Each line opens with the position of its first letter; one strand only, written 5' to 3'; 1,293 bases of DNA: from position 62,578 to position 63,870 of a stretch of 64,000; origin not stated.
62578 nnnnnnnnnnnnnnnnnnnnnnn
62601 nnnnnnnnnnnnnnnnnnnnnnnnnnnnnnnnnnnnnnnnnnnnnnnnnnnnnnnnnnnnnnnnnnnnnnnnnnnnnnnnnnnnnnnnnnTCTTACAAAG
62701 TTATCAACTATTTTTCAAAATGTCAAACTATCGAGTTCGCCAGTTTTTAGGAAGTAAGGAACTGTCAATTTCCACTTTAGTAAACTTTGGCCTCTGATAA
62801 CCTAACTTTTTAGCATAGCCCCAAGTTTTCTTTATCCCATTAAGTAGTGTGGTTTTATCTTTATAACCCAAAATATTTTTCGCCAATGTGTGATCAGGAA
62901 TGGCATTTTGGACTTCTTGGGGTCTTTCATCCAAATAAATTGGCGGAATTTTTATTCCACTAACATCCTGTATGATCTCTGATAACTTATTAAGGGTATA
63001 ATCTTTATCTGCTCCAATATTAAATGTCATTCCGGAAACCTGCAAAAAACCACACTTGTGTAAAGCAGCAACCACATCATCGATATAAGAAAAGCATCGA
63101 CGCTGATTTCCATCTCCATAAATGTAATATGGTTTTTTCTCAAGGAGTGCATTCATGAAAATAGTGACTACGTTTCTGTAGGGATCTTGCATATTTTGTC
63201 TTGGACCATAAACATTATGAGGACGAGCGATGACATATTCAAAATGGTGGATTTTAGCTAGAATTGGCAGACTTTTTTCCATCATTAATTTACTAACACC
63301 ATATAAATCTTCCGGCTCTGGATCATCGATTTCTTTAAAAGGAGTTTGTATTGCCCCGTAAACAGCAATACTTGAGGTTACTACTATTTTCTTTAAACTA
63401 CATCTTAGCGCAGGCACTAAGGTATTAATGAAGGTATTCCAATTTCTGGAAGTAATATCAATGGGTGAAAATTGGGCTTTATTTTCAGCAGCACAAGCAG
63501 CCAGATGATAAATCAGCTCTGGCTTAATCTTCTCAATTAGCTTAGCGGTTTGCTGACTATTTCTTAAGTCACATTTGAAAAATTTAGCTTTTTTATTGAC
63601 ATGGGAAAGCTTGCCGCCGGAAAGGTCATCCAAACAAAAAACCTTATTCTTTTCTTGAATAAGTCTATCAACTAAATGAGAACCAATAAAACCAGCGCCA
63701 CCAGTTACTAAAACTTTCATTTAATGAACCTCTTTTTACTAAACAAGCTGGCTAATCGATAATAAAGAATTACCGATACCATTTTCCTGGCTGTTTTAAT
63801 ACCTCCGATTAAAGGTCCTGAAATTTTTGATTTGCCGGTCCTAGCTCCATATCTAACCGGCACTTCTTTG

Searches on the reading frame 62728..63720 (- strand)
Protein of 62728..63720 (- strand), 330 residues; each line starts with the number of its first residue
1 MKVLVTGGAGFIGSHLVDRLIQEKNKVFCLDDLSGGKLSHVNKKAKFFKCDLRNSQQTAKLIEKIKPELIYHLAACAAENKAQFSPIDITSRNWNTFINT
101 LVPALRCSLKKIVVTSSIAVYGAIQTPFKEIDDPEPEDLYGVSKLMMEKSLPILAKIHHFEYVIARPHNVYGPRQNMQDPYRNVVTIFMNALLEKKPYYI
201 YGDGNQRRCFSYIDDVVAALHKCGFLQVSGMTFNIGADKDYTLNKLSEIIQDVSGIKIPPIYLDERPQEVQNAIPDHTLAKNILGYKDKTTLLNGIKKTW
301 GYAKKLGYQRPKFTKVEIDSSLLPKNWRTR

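Call 9: search_protein_families(library=pfam, proteins=[window:62728-63720:-], max_evalue=0.001)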
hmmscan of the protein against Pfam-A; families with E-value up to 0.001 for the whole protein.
window:62728-63720:- (330 aa): 8 families
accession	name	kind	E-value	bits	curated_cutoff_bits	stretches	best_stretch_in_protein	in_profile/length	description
PF01370.27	Epimerase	-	7.5e-48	163.5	20.9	1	3-236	1-240/240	NAD dependent epimerase/dehydratase family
PF16363.11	GDP_Man_Dehyd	-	5.3e-43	148.2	27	1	4-299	1-332/332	GDP-mannose 4,6 dehydratase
PF04321.23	RmlD_sub_bind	-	1.9e-16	60.4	27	1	1-202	1-177/287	RmlD substrate binding domain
PF01073.25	3Beta_HSD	-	2.9e-14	53.2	22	1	4-218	1-223/280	3-beta hydroxysteroid dehydrogenase/isomerase family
PF02719.21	Polysacc_synt_2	-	1.7e-11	44.3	20.2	1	3-174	1-175/293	Polysaccharide biosynthesis protein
PF07993.18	NAD_binding_4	-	1.2e-06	28.3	20.1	0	5-65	1-63/258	Male sterility protein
PF00106.31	adh_short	-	4.1e-06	26.9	26.6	1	3-79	3-87/195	short chain dehydrogenase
PF13460.12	NAD_binding_10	-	9.2e-05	22.8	27.2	1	7-169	1-145/184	NAD(P)H-binding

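Call 29: find_encoding_contigs(protein=window:62728-63720:-, flank=6000, max_places=3)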
Protein window:62728-63720:- (330 aa): 3 contigs read that carry it; 2 places shown.
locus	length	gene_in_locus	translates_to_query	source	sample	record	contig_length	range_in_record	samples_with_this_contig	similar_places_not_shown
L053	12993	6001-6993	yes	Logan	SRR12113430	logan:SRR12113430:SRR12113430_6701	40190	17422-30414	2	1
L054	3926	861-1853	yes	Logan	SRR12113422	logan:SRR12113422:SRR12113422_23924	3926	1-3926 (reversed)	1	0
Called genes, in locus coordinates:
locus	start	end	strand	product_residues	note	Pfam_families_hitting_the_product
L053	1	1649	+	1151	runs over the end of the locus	PF18915:DUF5667 (faint)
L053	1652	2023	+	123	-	-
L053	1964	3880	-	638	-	-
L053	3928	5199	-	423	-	PF04055:Radical_SAM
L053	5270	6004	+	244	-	PF00535:Glycos_transf_2, PF10111:Glyco_tranf_2_2 (weak)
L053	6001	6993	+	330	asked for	PF00106:adh_short (weak), PF01073:3Beta_HSD, PF01370:Epimerase, PF02719:Polysacc_synt_2, PF04321:RmlD_sub_bind, PF07993:NAD_binding_4 (faint), PF16363:GDP_Man_Dehyd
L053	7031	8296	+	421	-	PF00278:Orn_DAP_Arg_deC, PF01168:Ala_racemase_N (weak), PF02784:Orn_Arg_deC_N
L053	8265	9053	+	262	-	PF01209:Ubie_methyltran (weak), PF08241:Methyltransf_11, PF13489:Methyltransf_23, PF08242:Methyltransf_12, PF13649:Methyltransf_25, PF13847:Methyltransf_31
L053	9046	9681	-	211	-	PF01073:3Beta_HSD, PF01370:Epimerase, PF04321:RmlD_sub_bind (weak), PF05368:NmrA (weak), PF07993:NAD_binding_4 (faint), PF16363:GDP_Man_Dehyd, PF13460:NAD_binding_10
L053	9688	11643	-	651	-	PF13231:PMT_2 (weak)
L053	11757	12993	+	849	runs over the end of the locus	PF00754:F5_F8_type_C, PF22633:F5_F8_type_C_2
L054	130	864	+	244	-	PF00535:Glycos_transf_2, PF10111:Glyco_tranf_2_2 (weak)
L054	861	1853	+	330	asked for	PF00106:adh_short (weak), PF01073:3Beta_HSD, PF01370:Epimerase, PF02719:Polysacc_synt_2, PF04321:RmlD_sub_bind, PF07993:NAD_binding_4 (faint), PF16363:GDP_Man_Dehyd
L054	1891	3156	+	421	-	PF00278:Orn_DAP_Arg_deC, PF01168:Ala_racemase_N (weak), PF02784:Orn_Arg_deC_N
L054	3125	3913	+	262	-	PF01209:Ubie_methyltran (weak), PF08241:Methyltransf_11, PF13489:Methyltransf_23, PF08242:Methyltransf_12, PF13649:Methyltransf_25, PF13847:Methyltransf_31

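Call 32: search_protein_families(library=ncbifam, proteins=[L053:5270-6001:+], max_evalue=0.001)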
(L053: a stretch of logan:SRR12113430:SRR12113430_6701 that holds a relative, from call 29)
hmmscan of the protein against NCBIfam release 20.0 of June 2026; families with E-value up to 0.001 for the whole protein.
L053:5270-6001:+ (244 aa): 19 families
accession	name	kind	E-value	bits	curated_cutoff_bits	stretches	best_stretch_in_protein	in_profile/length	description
TIGR04182.1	glyco_TIGR04182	equivalog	4.1e-25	88.8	325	1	8-224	3-214/293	S-layer glycoprotein N-glycosyltransferase AglJ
NF041391.1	DPhHxTase_Halo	equivalog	4.9e-23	81.2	375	1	13-229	3-210/213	dolichyl-phosphate hexose transferase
TIGR04283.1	glyco_like_mftF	equivalog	2.4e-15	56.7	182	1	7-102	1-94/221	TIGR04283 family arsenosugar biosynthesis glycosyltransferase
NF010496.0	PRK13915.1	equivalog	2.5e-15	56.3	262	1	3-91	29-128/307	glucosyl-3-phosphoglycerate synthase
NF058614.1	PPMAGASynPpgS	equivalog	6.3e-13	48.7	370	1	9-201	4-196/226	polyprenyl-phospho-N-acetylgalactosaminyl synthase PpgS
NF038302.1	EPS_HpsE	equivalog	1.4e-12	47.2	300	1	7-108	3-115/307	hormogonium polysaccharide biosynthesis glycosyltransferase HpsE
NF007986.1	PRK10714.1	equivalog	9e-12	44.6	529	1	5-169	6-173/316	undecaprenyl-phosphate 4-deoxy-4-formamido-L-arabinose transferase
TIGR03937.1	PgaC_IcaA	equivalog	5.7e-11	42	422.3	1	5-92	45-138/407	poly-beta-1,6-N-acetyl-D-glucosamine synthase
NF007482.0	PRK10073.1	equivalog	1.7e-09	37.2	423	1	4-113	5-119/334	glycosyltransferase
NF047683.1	TeichurnBiosyTuaG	equivalog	3.2e-09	36.8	400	1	5-115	6-122/252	teichuronic acid biosynthesis protein TuaG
NF047588.1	GlcsyltransPgfSStrep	equivalog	4.7e-08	32.6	500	1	6-171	2-170/308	glycosyltransferase PgfS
NF041875.1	EPS_EpsD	equivalog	4.4e-07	29.6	370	1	7-95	1-95/325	exopolysaccharide biosynthesis glycosyltransferase EpsD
NF041865.1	EpsU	equivalog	5.6e-07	28.9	700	1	5-94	39-137/394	exopolysaccharide biosynthesis GT2 family glycosyltransferase EpsU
TIGR03965.1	mycofact_glyco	equivalog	7.6e-06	25.1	280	1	6-91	75-166/467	mycofactocin biosynthesis glycosyltransferase MftF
TIGR04195.1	S_glycosyl_SunS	equivalog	1.9e-05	23.7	350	1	13-104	65-155/421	SunS family peptide S-glycosyltransferase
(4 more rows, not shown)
